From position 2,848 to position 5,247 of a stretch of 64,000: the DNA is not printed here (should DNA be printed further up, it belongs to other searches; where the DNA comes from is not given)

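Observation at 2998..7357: B12-binding radical SAM enzyme, DUF115/Maf-like protein and a 434-aa orphan inserted between Pse genes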

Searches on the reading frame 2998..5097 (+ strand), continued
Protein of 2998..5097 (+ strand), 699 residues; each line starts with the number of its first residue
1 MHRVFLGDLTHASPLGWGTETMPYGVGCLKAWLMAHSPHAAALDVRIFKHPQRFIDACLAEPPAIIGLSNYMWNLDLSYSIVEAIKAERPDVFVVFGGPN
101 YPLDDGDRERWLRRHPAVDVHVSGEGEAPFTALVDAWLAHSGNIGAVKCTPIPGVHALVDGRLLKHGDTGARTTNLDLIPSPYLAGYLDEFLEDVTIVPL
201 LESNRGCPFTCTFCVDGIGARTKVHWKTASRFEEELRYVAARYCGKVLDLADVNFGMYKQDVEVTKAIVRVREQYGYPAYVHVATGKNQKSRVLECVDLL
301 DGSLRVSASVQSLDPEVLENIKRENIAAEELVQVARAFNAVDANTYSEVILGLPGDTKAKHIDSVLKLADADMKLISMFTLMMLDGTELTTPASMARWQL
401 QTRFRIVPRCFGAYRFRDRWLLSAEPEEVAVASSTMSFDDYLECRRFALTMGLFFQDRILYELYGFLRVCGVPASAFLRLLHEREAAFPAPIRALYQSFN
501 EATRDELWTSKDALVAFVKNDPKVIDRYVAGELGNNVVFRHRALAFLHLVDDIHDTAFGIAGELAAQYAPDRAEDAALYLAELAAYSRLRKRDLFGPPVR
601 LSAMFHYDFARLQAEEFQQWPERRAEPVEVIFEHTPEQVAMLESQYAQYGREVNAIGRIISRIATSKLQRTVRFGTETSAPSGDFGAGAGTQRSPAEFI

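Call 85: get_annotated_region(hit=H1, flank=15000)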
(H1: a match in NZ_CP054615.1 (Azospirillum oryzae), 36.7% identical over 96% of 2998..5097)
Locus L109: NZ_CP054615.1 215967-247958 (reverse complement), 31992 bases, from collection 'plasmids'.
description: Azospirillum oryzae strain KACC 14407 plasmid unnamed1, complete sequence
organism: Azospirillum oryzae (NCBI taxid 286727)
taxonomy: Bacteria; Pseudomonadota; Alphaproteobacteria; Rhodospirillales; Azospirillaceae; Azospirillum; Azospirillum oryzae
host: -; source: cell culture,soil; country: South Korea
typing (MOB-suite, as given by PLSDB): non-mobilizable; replicon rep_cluster_1806
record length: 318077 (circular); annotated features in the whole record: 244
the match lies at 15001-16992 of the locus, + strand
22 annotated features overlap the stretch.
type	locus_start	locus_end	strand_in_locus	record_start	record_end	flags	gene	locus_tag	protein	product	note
CDS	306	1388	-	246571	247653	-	-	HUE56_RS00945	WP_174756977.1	class I SAM-dependent methyltransferase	-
CDS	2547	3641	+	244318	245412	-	-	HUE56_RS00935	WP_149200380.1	ketoacyl-ACP synthase III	-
CDS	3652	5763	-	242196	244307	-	-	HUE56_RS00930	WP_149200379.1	hypothetical protein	-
CDS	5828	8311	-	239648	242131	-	-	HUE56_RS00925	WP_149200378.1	radical SAM protein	-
CDS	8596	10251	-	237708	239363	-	-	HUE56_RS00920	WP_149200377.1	hypothetical protein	-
CDS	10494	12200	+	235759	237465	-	-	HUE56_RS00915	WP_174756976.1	carbamoyltransferase C-terminal domain-containing protein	-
CDS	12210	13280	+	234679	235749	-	-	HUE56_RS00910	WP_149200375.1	GNAT family N-acetyltransferase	-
CDS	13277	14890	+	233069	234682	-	-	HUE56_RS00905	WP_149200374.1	hypothetical protein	-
CDS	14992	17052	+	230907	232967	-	-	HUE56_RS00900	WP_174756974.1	radical SAM protein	-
CDS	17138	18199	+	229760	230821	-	-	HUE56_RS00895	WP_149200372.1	radical SAM protein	-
CDS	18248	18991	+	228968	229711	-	-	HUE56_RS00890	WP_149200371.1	hypothetical protein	-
CDS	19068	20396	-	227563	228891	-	-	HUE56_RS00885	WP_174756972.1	class I SAM-dependent methyltransferase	-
CDS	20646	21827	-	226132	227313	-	-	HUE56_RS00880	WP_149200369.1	radical SAM protein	-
CDS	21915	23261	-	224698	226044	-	-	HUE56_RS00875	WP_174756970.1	tetratricopeptide repeat protein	-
CDS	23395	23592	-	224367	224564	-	-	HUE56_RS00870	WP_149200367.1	hypothetical protein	-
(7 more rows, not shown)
